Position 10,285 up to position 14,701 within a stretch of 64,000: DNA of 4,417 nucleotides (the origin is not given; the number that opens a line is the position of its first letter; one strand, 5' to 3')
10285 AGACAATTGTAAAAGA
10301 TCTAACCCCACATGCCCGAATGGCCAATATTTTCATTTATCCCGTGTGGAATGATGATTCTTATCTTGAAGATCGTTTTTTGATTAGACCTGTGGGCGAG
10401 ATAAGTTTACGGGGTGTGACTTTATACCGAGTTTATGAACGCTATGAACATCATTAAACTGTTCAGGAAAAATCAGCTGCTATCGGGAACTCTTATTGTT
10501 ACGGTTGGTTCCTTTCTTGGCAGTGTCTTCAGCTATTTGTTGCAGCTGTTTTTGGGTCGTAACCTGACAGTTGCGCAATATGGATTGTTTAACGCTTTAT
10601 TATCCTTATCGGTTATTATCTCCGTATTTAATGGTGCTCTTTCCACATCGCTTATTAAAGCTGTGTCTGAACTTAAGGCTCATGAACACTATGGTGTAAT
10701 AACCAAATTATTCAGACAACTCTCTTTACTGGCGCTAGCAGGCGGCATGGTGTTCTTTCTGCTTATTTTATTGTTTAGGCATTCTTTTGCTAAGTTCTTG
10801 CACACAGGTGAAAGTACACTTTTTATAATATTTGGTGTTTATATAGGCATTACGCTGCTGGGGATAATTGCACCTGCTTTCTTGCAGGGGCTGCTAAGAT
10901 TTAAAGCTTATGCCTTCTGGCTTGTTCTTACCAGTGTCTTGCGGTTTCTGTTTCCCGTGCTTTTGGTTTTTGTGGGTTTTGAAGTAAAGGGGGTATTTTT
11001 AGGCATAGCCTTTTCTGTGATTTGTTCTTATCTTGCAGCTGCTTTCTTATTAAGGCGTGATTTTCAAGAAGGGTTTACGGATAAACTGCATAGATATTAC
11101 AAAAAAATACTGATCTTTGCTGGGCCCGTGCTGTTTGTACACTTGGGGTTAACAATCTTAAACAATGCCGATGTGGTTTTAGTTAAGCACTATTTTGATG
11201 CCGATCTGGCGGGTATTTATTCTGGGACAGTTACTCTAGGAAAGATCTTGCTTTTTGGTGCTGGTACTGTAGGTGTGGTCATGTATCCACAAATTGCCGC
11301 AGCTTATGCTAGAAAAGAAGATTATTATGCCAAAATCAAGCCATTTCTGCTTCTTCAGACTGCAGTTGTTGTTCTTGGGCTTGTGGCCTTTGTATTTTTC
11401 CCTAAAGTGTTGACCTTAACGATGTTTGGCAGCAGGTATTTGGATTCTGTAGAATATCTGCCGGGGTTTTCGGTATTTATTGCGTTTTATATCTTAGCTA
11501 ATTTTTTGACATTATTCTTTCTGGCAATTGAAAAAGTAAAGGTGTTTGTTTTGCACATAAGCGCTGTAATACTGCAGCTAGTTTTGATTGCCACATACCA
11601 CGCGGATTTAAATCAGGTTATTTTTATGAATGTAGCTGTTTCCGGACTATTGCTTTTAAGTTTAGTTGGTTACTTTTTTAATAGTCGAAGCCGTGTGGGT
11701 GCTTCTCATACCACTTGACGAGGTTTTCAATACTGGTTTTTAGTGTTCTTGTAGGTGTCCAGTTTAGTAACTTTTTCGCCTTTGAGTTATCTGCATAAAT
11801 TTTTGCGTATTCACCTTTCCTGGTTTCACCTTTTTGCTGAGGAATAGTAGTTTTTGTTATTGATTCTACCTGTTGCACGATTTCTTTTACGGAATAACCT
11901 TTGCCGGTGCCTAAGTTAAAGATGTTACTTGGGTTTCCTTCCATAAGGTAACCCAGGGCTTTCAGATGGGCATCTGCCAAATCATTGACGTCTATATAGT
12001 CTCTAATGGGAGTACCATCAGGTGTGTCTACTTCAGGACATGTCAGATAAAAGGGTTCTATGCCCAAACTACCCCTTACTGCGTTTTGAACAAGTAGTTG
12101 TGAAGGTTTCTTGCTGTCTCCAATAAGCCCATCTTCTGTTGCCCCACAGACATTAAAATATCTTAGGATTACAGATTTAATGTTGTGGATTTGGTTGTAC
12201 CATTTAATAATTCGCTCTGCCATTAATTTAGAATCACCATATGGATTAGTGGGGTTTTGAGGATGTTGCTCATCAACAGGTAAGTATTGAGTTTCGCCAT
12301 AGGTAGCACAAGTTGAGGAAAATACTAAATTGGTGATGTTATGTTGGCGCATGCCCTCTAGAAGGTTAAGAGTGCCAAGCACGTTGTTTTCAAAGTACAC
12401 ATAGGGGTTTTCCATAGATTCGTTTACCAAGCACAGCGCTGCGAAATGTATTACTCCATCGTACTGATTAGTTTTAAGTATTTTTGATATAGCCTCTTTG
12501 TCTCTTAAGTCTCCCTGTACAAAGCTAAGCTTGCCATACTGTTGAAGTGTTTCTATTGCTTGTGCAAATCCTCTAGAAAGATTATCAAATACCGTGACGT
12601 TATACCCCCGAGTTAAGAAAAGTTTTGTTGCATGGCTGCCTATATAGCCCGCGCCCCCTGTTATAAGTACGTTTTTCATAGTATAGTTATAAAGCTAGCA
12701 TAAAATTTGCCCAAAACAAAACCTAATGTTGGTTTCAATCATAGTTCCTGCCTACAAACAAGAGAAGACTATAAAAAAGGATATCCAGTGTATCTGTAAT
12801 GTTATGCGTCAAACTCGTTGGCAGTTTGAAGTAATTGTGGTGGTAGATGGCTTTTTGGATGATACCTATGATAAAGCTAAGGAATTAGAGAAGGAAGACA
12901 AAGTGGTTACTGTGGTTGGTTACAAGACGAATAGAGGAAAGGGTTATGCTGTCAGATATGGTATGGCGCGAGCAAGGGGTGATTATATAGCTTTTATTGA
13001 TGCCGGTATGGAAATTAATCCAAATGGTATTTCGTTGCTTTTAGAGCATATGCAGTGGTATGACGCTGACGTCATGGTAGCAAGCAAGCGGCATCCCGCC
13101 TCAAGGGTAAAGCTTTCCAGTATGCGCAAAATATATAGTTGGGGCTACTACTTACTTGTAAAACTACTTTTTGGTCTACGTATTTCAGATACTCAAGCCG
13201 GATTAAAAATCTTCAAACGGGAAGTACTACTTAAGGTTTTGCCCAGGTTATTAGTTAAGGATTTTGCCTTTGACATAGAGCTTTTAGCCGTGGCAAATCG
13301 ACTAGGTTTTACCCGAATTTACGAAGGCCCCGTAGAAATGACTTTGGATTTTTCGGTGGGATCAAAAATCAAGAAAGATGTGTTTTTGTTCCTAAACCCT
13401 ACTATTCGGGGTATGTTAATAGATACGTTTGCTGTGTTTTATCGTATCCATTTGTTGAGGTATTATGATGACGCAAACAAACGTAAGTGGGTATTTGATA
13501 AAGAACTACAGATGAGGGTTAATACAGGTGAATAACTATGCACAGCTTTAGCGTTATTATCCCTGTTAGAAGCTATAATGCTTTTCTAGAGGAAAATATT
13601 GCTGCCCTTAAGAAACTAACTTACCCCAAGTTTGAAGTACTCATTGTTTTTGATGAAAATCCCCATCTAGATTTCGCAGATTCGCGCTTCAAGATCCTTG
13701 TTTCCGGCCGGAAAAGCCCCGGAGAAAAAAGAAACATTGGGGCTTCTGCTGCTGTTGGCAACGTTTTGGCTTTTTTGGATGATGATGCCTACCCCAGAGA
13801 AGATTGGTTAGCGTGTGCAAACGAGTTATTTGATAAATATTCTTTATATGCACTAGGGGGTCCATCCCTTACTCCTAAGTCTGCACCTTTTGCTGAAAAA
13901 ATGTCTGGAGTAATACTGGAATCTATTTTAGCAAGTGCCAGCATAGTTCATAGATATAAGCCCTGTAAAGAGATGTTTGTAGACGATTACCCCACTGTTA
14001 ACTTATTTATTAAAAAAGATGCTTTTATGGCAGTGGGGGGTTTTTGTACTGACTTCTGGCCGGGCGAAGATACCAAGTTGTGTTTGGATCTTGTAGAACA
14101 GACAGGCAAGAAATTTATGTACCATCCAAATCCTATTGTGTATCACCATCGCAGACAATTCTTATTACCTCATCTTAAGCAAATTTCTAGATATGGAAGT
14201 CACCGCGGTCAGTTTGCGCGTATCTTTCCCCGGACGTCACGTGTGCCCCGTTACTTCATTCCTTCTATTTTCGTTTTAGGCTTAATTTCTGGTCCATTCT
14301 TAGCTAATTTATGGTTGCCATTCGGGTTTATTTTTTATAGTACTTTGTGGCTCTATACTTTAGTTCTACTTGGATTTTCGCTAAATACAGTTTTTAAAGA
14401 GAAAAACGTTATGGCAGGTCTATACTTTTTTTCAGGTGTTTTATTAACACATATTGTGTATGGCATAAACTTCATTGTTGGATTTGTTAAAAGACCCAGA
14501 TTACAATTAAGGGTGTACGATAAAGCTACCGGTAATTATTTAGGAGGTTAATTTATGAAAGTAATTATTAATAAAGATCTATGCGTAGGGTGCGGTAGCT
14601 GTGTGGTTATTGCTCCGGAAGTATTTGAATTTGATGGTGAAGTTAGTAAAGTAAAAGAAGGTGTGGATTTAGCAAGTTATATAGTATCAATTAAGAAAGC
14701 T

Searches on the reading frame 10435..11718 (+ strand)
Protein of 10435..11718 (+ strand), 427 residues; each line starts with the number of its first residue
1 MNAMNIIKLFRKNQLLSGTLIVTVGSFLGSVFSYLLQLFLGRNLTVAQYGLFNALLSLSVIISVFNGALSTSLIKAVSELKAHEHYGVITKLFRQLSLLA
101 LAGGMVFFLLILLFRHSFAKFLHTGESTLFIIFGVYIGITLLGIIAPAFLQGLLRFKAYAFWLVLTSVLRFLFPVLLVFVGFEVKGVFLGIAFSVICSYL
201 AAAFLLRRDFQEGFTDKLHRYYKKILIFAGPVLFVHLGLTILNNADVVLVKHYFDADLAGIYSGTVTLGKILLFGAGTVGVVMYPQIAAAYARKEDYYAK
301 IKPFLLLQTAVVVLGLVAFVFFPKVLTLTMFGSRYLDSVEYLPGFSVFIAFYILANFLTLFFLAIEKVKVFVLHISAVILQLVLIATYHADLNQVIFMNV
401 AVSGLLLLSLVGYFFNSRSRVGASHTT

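Call 10: search_protein_families(library=pfam, proteins=[window:10435-11718:+], max_evalue=0.01)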
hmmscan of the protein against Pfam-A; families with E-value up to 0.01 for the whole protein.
window:10435-11718:+ (427 aa): 1 family
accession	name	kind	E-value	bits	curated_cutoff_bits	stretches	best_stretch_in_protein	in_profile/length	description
PF01943.22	Polysacc_synt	-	8e-15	55.4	28.2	1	15-288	1-271/274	Polysaccharide biosynthesis protein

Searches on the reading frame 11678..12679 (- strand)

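Call 10: search_protein_families(library=pfam, proteins=[window:11678-12679:-], max_evalue=0.01)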
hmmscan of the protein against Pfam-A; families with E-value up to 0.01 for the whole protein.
window:11678-12679:- (333 aa): 12 families
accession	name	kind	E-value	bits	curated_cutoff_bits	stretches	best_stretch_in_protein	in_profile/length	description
PF16363.11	GDP_Man_Dehyd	-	3.1e-59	201.5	27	1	5-318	1-330/332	GDP-mannose 4,6 dehydratase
PF01370.27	Epimerase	-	9.3e-59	199.2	20.9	1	4-257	1-240/240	NAD dependent epimerase/dehydratase family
PF01073.25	3Beta_HSD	-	1.1e-19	70.9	22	1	5-182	1-186/280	3-beta hydroxysteroid dehydrogenase/isomerase family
PF02719.21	Polysacc_synt_2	-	4.8e-19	69.1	20.2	1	4-180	1-174/293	Polysaccharide biosynthesis protein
PF04321.23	RmlD_sub_bind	-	1.4e-14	54.3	27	1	3-181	2-155/287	RmlD substrate binding domain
PF07993.18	NAD_binding_4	-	2.6e-12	46.9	20.1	1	43-198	57-228/258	Male sterility protein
PF13460.12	NAD_binding_10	-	3.3e-09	37.3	27.2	1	8-160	1-133/184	NAD(P)H-binding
PF00106.31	adh_short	-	7.9e-08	32.4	26.6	1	2-70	1-70/195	short chain dehydrogenase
PF05368.20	NmrA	-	1.6e-05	25.1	27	1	2-123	3-107/298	NmrA-like family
PF08659.16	KR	-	1.7e-05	25.3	22.6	1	4-128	3-142/180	KR domain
PF02737.24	3HCDH_N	-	0.0034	17.8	22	1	9-69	6-65/180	3-hydroxyacyl-CoA dehydrogenase, NAD binding domain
PF13649.12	Methyltransf_25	-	0.0089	17.1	27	0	10-87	8-79/97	Methyltransferase domain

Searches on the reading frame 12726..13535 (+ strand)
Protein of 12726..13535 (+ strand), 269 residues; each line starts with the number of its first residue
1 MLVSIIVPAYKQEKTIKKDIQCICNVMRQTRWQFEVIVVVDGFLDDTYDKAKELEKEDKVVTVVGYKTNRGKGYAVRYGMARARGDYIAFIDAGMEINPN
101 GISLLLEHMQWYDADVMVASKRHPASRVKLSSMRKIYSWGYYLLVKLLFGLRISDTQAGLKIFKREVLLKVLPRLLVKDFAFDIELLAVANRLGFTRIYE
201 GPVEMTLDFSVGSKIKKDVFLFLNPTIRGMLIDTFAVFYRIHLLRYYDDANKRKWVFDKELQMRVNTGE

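Call 11: search_protein_families(library=pfam, proteins=[window:12726-13535:+], max_evalue=0.01)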
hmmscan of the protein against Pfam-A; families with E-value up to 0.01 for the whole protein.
window:12726-13535:+ (269 aa): 3 families
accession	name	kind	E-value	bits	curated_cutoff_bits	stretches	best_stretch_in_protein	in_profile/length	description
PF00535.33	Glycos_transf_2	-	2.2e-25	90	23.3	1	4-170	1-166/168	Glycosyl transferase family 2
PF13641.12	Glyco_tranf_2_3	-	2.3e-06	28.2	27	1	3-120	3-125/230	Glycosyltransferase like family 2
PF10111.15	Glyco_tranf_2_2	-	0.0011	18.9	27.3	1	4-95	1-92/276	Glycosyltransferase like family 2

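Call 98: search_protein_families(library=ncbifam, proteins=[window:12726-13535:+], max_evalue=0.00001)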
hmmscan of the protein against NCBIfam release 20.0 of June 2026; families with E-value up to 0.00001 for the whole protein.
window:12726-13535:+ (269 aa): 20 families
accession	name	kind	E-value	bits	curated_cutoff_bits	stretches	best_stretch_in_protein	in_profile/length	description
TIGR03937.1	PgaC_IcaA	equivalog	2.7e-16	59.5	422.3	1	2-111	46-152/407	poly-beta-1,6-N-acetyl-D-glucosamine synthase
NF047588.1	GlcsyltransPgfSStrep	equivalog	1.2e-15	57.6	500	1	1-169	1-165/308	glycosyltransferase PgfS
NF047683.1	TeichurnBiosyTuaG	equivalog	4.2e-15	56.1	400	1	2-110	7-112/252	teichuronic acid biosynthesis protein TuaG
NF007482.0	PRK10073.1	equivalog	8.3e-15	54.6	423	1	2-118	7-119/334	glycosyltransferase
NF041875.1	EPS_EpsD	equivalog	1e-11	44.8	370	1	3-114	1-106/325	exopolysaccharide biosynthesis glycosyltransferase EpsD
NF010496.0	PRK13915.1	equivalog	2.1e-10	40.2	262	1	3-102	33-135/307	glucosyl-3-phosphoglycerate synthase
NF007986.1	PRK10714.1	equivalog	6.2e-10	38.6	529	1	3-169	8-170/316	undecaprenyl-phosphate 4-deoxy-4-formamido-L-arabinose transferase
NF041394.1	GtaseAglG_Halo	equivalog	9.6e-10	38.2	440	1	1-114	1-112/304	glucosyl-dolichyl phosphate glucuronosyltransferase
NF058614.1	PPMAGASynPpgS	equivalog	1.2e-09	37.9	370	1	4-206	3-197/226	polyprenyl-phospho-N-acetylgalactosaminyl synthase PpgS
NF050050.1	ProtGlycPglI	equivalog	1.5e-09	37.6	500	1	3-110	4-109/306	GalNAc(5)-diNAcBac-PP-undecaprenol beta-1,3-glucosyltransferase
NF038299.1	EPS_HpsN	equivalog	1.8e-09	37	425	1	2-114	2-108/317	hormogonium polysaccharide biosynthesis glycosyltransferase HpsN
TIGR04182.1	glyco_TIGR04182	equivalog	2e-09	37.3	325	1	3-185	2-169/293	S-layer glycoprotein N-glycosyltransferase AglJ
TIGR04283.1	glyco_like_mftF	equivalog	1.7e-08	34.4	182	1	3-109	1-97/221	TIGR04283 family arsenosugar biosynthesis glycosyltransferase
TIGR03111.1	glyc2_xrt_Gpos1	hypoth_equivalog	9e-08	31.3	363.95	1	3-108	51-155/439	TIGR03111 family XrtG-associated glycosyltransferase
TIGR03965.1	mycofact_glyco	equivalog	1.2e-07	31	280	1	3-110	76-180/467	mycofactocin biosynthesis glycosyltransferase MftF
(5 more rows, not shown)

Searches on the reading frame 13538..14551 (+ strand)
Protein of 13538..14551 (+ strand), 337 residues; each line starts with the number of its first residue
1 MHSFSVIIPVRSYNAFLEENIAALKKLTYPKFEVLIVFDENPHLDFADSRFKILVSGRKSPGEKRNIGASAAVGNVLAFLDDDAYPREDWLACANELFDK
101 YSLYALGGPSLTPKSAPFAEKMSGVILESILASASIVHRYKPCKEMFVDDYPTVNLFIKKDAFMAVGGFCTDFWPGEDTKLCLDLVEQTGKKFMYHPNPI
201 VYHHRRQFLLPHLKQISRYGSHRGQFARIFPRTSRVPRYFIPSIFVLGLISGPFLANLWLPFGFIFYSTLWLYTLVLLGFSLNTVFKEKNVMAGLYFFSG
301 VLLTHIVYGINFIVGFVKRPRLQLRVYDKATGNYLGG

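Call 11: search_protein_families(library=pfam, proteins=[window:13538-14551:+], max_evalue=0.01)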
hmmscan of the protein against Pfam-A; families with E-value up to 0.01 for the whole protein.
window:13538-14551:+ (337 aa): 4 families
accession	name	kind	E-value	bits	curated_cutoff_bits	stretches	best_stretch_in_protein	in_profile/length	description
PF00535.33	Glycos_transf_2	-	2.3e-12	47.6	23.3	1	5-100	1-105/168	Glycosyl transferase family 2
PF10111.15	Glyco_tranf_2_2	-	3.3e-08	33.8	27.3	1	5-94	1-102/276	Glycosyltransferase like family 2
PF13632.12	Glyco_trans_2_3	-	2e-07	31.5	27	1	78-277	3-189/198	Glycosyl transferase family group 2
PF13641.12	Glyco_tranf_2_3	-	0.0015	19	27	0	3-100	2-113/230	Glycosyltransferase like family 2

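Call 98: search_protein_families(library=ncbifam, proteins=[window:13538-14551:+], max_evalue=0.00001)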
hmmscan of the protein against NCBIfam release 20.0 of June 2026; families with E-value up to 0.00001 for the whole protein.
window:13538-14551:+ (337 aa): 5 families
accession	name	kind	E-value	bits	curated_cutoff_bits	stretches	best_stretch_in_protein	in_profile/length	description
TIGR03965.1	mycofact_glyco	equivalog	3.1e-25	89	280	1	3-243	75-318/467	mycofactocin biosynthesis glycosyltransferase MftF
NF041875.1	EPS_EpsD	equivalog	1.2e-14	54.5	370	1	5-229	2-233/325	exopolysaccharide biosynthesis glycosyltransferase EpsD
TIGR04283.1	glyco_like_mftF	equivalog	3.3e-12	46.5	182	1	5-206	2-188/221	TIGR04283 family arsenosugar biosynthesis glycosyltransferase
NF041394.1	GtaseAglG_Halo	equivalog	2.9e-11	43.2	440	1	10-204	9-216/304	glucosyl-dolichyl phosphate glucuronosyltransferase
NF038299.1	EPS_HpsN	equivalog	6.2e-06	25.4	425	0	4-102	3-111/317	hormogonium polysaccharide biosynthesis glycosyltransferase HpsN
